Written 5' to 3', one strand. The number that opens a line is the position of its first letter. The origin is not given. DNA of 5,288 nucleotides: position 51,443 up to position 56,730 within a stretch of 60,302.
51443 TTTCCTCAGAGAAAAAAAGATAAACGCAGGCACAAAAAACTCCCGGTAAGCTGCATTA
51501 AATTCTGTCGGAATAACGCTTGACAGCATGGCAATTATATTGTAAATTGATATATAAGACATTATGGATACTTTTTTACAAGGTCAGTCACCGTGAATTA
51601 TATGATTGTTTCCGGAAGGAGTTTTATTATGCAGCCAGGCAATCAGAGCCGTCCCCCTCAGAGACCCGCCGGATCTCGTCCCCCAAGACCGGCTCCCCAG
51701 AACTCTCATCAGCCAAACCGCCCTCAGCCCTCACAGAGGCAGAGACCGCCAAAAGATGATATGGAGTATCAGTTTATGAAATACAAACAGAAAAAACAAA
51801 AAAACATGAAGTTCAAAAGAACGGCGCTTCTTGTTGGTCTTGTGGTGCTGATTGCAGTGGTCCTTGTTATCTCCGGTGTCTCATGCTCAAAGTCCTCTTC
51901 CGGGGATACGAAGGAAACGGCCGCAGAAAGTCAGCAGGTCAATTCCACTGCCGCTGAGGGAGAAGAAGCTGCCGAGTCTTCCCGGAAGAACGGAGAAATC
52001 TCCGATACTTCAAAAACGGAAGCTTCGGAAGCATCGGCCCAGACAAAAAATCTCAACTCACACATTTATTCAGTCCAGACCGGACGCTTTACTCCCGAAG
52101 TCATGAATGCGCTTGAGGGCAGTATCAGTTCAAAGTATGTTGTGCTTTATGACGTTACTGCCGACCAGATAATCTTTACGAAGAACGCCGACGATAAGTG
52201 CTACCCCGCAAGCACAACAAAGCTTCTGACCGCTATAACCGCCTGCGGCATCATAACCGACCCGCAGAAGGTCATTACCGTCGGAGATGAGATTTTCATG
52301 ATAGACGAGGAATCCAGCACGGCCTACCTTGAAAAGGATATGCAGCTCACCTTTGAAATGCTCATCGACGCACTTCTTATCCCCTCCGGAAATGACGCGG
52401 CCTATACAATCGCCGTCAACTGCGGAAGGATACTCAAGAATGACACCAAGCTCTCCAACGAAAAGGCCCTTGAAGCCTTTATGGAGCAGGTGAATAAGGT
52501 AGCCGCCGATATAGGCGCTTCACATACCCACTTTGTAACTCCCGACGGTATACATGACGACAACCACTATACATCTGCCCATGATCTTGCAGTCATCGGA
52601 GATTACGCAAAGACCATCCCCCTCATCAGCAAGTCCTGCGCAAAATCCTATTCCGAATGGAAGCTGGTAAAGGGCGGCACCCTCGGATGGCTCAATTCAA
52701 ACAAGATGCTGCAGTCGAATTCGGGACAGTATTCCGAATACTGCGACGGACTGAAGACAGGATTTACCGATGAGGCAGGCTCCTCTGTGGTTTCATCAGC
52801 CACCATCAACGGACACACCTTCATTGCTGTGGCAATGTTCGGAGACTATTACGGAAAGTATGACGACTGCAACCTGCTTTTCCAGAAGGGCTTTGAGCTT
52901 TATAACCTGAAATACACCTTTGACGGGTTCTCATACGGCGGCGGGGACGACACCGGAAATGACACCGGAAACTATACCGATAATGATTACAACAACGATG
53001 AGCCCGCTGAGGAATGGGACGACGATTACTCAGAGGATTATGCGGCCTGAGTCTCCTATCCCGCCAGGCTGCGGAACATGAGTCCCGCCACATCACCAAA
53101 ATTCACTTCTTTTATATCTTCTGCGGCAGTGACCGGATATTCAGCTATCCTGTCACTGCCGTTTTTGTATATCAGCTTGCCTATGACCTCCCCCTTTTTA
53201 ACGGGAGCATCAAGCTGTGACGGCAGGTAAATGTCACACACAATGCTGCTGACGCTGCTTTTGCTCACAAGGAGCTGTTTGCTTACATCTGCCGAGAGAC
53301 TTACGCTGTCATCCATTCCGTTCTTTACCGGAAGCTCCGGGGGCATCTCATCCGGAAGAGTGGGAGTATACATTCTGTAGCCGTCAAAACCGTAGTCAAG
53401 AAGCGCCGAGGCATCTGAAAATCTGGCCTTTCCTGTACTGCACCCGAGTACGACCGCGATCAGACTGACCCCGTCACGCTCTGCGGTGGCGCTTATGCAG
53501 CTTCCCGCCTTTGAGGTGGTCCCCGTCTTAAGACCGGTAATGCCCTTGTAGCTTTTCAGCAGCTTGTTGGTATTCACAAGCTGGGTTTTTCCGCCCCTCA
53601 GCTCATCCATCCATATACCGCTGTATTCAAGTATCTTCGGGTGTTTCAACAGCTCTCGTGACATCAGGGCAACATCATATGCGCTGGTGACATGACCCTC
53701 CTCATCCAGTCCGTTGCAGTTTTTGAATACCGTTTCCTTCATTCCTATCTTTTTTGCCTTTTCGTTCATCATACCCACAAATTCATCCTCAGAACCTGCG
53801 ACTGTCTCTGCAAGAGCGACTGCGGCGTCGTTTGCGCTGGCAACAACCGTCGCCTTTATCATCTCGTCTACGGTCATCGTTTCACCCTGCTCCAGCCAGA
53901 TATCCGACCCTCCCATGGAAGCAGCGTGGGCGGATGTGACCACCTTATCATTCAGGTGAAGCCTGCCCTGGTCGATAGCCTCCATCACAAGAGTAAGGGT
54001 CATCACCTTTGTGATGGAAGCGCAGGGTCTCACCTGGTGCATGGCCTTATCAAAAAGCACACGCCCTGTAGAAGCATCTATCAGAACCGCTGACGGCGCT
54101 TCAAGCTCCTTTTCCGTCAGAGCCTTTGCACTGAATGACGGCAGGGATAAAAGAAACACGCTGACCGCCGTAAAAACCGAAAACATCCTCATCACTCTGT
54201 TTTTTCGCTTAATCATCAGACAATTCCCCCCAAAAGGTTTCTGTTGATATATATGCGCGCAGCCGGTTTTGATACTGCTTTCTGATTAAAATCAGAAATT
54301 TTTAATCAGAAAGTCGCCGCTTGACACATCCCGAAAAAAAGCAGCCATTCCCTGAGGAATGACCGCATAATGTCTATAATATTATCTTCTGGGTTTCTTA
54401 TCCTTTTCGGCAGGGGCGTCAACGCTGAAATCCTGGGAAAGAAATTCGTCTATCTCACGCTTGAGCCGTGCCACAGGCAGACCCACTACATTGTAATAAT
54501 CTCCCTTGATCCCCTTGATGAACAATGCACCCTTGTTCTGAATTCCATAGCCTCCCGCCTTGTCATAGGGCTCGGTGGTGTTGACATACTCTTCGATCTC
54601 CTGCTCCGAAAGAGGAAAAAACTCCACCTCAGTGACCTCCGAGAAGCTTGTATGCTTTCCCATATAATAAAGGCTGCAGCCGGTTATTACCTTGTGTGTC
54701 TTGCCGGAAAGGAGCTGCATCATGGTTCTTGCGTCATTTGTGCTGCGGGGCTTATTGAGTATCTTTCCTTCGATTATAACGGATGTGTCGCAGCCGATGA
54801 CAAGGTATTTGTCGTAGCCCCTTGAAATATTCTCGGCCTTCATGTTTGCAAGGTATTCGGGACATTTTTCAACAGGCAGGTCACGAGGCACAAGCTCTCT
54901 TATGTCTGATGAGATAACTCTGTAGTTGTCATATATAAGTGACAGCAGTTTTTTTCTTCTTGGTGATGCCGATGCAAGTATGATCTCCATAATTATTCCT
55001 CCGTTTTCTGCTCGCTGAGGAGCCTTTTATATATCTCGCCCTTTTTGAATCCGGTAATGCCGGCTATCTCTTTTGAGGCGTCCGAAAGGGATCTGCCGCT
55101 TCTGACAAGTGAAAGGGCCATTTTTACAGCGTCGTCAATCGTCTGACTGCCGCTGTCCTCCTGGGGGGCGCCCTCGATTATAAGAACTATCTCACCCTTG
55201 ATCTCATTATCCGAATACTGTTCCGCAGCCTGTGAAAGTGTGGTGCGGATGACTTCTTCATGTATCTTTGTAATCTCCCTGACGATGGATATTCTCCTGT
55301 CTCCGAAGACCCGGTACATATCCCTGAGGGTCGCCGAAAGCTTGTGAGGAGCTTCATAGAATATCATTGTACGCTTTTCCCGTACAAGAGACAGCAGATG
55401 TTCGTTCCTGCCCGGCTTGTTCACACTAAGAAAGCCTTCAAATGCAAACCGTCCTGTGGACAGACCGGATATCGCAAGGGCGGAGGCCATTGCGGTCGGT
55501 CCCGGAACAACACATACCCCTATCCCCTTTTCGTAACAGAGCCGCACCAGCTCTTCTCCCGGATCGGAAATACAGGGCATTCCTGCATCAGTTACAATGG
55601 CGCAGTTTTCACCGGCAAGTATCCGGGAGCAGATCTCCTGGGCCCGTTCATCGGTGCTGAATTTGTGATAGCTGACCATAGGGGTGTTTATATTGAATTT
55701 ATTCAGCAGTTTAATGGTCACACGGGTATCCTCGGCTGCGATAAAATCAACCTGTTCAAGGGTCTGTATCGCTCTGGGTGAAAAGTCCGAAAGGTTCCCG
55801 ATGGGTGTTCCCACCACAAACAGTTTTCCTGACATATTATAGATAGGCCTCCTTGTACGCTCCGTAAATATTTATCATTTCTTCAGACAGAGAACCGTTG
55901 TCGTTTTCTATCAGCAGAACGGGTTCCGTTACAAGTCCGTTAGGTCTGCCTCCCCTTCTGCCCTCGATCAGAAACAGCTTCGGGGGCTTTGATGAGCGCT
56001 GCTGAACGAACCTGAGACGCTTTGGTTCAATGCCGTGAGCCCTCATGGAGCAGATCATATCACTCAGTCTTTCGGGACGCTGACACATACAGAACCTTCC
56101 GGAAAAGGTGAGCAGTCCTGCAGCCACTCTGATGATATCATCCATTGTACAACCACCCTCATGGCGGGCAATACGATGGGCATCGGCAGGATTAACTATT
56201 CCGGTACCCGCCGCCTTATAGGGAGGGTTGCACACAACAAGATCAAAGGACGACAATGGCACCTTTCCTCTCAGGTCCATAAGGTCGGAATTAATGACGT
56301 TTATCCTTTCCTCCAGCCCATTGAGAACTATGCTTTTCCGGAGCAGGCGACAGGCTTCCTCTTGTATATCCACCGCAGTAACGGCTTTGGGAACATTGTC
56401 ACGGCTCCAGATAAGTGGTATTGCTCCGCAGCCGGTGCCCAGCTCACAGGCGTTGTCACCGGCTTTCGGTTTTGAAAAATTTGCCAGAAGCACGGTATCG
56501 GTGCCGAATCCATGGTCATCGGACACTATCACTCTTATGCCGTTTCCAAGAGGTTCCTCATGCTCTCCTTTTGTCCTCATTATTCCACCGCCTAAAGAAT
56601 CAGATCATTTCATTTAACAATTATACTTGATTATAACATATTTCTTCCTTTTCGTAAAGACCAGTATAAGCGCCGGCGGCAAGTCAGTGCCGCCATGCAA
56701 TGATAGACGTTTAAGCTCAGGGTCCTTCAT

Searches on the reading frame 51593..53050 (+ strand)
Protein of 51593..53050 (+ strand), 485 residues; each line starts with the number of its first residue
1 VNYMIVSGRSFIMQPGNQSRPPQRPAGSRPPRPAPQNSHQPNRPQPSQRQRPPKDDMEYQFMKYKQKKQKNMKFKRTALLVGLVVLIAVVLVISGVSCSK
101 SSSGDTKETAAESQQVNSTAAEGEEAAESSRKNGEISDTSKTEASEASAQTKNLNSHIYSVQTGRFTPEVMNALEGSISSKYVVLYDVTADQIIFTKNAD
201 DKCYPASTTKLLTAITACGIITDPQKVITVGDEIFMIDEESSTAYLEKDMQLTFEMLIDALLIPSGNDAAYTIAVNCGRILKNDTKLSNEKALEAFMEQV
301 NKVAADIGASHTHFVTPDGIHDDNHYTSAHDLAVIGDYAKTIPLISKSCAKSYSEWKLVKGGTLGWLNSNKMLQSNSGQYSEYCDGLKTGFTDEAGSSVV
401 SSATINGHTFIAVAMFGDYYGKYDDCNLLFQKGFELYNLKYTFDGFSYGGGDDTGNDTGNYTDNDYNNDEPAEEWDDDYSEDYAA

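Call 61: search_protein_families(library=pfam, proteins=[window:51593-53050:+], max_evalue=0.001)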
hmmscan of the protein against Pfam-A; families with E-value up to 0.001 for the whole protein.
window:51593-53050:+ (485 aa): 2 families
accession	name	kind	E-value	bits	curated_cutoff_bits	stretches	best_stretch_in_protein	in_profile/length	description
PF00768.25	Peptidase_S11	-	7.9e-36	124.2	27.6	1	175-415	7-235/239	D-alanyl-D-alanine carboxypeptidase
PF02113.21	Peptidase_S13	-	6.5e-05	22.3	22.8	1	183-218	21-56/444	D-Ala-D-Ala carboxypeptidase 3 (S13) family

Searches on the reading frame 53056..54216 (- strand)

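Call 11: search_protein_families(library=ncbifam, proteins=[window:53056-54216:-])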
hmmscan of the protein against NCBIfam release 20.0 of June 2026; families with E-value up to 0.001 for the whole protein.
window:53056-54216:- (386 aa): 14 families
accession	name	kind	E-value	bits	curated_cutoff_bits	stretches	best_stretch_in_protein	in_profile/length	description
NF038273.1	strep_PBP3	exception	1.3e-56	192.4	490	1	20-356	9-371/407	D-alanyl-D-alanine carboxypeptidase PBP3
NF007445.0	PRK10001.1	equivalog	2.8e-53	181.1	765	1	17-373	15-379/400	serine-type D-Ala-D-Ala carboxypeptidase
NF008489.0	PRK11397.1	equivalog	1.6e-51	175.3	610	1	14-371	6-375/389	serine-type D-Ala-D-Ala carboxypeptidase DacD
NF008059.0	PRK10793.1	equivalog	1.6e-49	168.7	694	1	37-373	43-386/403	D-alanyl-D-alanine carboxypeptidase DacA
NF038258.2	PBP4_Staph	exception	1.1e-42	146.2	500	1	40-260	40-280/366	penicillin-binding protein PBP4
NF008668.0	PRK11669.1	equivalog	1.1e-28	100.2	294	1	7-273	8-277/316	D-alanyl-D-alanine endopeptidase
NF000471.1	vanY_of_D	exception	1.6e-25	90.1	625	1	23-274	81-349/354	transpeptidase-like D-Ala-D-Ala carboxypeptidase VanY-D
NF033103.1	bla_class_A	equivalog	5.4e-07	29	200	1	48-162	20-129/257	class A beta-lactamase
NF000383.2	blaLAP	exception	0.00017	20.7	600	1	46-179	46-181/285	LAP family class A beta-lactamase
NF012099.1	SubclassA2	equivalog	0.00019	20.7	320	1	57-243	32-223/275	class A beta-lactamase, subclass A2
NF040472.1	blaPAD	exception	0.00025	20.5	575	1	44-142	54-152/297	PAD family carbapenem-hydrolyzing class A beta-lactamase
NF050797.1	blaCESS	exception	0.00033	20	525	1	54-142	63-151/296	CESS family extended-spectrum class A beta-lactamase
NF000531.2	blaTEM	exception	0.00054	19.5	625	1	34-189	34-191/286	TEM family class A beta-lactamase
NF000232.1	lactamase_L2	exception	0.00054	19.5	540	1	44-142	61-158/303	L2 family extended-spectrum class A beta-lactamase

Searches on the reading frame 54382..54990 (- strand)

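Call 11: search_protein_families(library=ncbifam, proteins=[window:54382-54990:-])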
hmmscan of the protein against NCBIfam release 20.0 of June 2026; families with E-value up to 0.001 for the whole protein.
window:54382-54990:- (202 aa): 14 families
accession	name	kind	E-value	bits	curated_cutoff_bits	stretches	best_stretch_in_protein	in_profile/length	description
NF000867.0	PRK00078.1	equivalog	4.7e-51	173.2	249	1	1-182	1-187/192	Maf-like protein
NF010945.0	PRK14365.1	equivalog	3.2e-47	160.6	273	1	2-180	3-184/197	Maf-like protein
TIGR00172.1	maf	subfamily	2.7e-46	157.4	117.15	1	1-177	3-181/185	Maf family nucleotide pyrophosphatase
NF010948.0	PRK14368.1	equivalog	8.2e-44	149.3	291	1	2-178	6-184/193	Maf-like protein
NF010943.0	PRK14363.1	equivalog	4.4e-41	140.6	273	1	1-177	1-177/204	Maf-like protein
NF010942.0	PRK14362.1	equivalog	5.2e-40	137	290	1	2-180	13-195/210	Maf-like protein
NF010941.0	PRK14361.1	equivalog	2.4e-35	121.9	272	1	2-175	7-179/194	Maf-like protein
NF010944.0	PRK14364.1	equivalog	2.5e-33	115.1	311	1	5-175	1-171/181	Maf-like protein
NF010946.0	PRK14366.1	equivalog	3.7e-30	104.8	284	1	3-174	7-180/195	Maf-like protein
NF003403.0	PRK04694.1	equivalog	2.1e-28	99.4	300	1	4-175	3-179/190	Maf-like protein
NF010947.0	PRK14367.1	equivalog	6.5e-28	97.3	315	1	59-174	67-182/202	Maf-like protein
NF002401.0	PRK01441.1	equivalog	3.8e-26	91.9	317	1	2-174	6-186/207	Maf-like protein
NF002690.0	PRK02478.1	equivalog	5.2e-21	75.1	269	1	2-181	4-192/199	Maf-like protein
NF003141.0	PRK04056.1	equivalog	1.2e-18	67.4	161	1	2-178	1-178/181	septum formation inhibitor Maf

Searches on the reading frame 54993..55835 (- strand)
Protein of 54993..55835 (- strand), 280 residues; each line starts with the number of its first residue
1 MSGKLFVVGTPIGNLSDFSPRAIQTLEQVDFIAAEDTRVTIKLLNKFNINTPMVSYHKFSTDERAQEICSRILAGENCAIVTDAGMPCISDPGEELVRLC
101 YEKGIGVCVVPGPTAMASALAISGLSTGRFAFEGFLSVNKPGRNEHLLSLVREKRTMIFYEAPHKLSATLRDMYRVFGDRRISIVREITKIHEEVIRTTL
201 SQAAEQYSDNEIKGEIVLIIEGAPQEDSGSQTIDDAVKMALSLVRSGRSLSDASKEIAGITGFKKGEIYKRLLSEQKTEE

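Call 96: search_protein_families(library=pfam, proteins=[window:54993-55835:-], max_evalue=0.00001)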
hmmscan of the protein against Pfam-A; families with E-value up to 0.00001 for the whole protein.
window:54993-55835:- (280 aa): 2 families
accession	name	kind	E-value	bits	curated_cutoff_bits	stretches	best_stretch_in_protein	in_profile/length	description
PF00590.25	TP_methylase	-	5.8e-33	115.1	27.8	1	4-203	1-211/212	Tetrapyrrole (Corrin/Porphyrin) Methylases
PF23016.2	RsmI_C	-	3.6e-06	27.2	27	1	233-275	3-44/46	RsmI C-terminal HTH domain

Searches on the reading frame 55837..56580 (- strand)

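Call 96: search_protein_families(library=pfam, proteins=[window:55837-56580:-], max_evalue=0.00001)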
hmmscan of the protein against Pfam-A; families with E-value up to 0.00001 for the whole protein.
window:55837-56580:- (247 aa): 4 families
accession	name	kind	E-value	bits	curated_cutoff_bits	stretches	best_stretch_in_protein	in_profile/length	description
PF05175.20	MTS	-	1.5e-11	44.6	23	1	29-125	21-112/170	Methyltransferase small domain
PF02475.24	TRM5-TYW2_MTfase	-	3.9e-07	30.6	28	1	40-123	36-116/164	TRM5/TYW2 methyltransferase domain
PF13847.12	Methyltransf_31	-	7.8e-07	29.3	27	1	39-167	2-111/145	Methyltransferase domain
PF13649.12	Methyltransf_25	-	1.1e-06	29.7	27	1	46-118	3-71/97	Methyltransferase domain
